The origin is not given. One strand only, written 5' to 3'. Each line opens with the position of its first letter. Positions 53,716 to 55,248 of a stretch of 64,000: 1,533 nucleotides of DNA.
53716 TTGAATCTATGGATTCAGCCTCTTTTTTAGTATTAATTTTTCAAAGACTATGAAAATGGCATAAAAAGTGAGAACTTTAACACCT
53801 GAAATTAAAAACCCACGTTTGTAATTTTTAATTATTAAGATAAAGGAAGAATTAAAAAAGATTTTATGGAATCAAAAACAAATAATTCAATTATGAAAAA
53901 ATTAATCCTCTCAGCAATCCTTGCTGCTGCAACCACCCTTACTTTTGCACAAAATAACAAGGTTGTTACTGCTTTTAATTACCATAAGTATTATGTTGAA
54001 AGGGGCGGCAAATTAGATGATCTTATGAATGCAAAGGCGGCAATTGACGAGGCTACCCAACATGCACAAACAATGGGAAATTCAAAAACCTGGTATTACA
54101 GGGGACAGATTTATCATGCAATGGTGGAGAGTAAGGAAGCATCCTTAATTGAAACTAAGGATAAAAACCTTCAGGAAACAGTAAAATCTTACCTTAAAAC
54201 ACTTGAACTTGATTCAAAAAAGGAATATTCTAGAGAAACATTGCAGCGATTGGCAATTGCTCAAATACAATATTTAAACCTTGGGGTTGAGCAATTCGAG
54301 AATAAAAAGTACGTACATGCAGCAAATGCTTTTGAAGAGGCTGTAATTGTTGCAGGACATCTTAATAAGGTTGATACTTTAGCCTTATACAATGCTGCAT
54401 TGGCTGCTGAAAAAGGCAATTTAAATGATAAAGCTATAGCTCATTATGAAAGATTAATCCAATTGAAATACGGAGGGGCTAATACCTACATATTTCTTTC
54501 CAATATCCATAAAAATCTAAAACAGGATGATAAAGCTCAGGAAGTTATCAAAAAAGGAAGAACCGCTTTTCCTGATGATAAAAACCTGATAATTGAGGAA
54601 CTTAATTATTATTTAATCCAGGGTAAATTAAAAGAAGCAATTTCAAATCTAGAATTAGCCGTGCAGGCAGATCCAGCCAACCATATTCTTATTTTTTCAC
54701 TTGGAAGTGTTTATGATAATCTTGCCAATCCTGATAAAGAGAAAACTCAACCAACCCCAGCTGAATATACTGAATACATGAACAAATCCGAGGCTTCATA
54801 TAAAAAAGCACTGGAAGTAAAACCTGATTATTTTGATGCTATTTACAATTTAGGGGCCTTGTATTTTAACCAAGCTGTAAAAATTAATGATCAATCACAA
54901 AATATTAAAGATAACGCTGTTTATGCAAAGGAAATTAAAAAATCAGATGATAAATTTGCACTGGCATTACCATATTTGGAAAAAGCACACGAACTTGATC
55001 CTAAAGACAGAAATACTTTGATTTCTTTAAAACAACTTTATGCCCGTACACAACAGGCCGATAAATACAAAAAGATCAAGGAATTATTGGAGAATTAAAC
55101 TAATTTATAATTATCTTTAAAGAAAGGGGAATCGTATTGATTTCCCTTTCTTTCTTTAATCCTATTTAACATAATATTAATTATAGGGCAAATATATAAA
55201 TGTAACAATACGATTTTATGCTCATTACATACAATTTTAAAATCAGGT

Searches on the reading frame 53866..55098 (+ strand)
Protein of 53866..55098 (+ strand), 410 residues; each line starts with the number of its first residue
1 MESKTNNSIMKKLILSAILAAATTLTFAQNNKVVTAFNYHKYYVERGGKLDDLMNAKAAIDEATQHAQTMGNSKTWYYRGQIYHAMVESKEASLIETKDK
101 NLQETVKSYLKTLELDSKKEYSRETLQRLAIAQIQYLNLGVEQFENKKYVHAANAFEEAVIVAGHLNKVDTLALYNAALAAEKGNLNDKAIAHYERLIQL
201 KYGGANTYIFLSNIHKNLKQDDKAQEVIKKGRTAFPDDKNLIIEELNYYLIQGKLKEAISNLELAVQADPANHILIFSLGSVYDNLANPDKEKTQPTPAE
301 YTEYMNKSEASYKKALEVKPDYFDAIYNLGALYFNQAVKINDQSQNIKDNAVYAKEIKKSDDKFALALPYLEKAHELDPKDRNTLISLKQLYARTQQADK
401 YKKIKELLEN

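Call 77: search_protein_families(library=pfam, proteins=[window:53866-55098:+], max_evalue=0.00001)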
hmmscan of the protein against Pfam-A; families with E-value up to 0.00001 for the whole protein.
window:53866-55098:+ (410 aa): 8 families
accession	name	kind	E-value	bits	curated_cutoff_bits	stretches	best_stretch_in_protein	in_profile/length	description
PF00515.34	TPR_1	-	7.4e-14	51.3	27.8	0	136-160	4-28/34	Tetratricopeptide repeat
PF07719.23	TPR_2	-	6.6e-13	48.1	27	0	248-272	10-34/34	Tetratricopeptide repeat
PF14559.12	TPR_19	-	1.9e-12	47.7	25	0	188-239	8-59/68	Tetratricopeptide repeat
PF13414.12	TPR_11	-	3.1e-11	43.2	26.8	1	310-336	15-41/42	TPR repeat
PF13428.12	TPR_14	-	2e-10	40.7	23.5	0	207-242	3-38/44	Tetratricopeptide repeat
PF13181.12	TPR_8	-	1.3e-09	37.8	25.7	0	205-230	1-26/34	Tetratricopeptide repeat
PF13431.12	TPR_17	-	3.3e-06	27.4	24.4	0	312-336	2-26/34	Tetratricopeptide repeat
PF13432.12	TPR_16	-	5.5e-06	27.2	32.7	0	139-199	3-59/65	Tetratricopeptide repeat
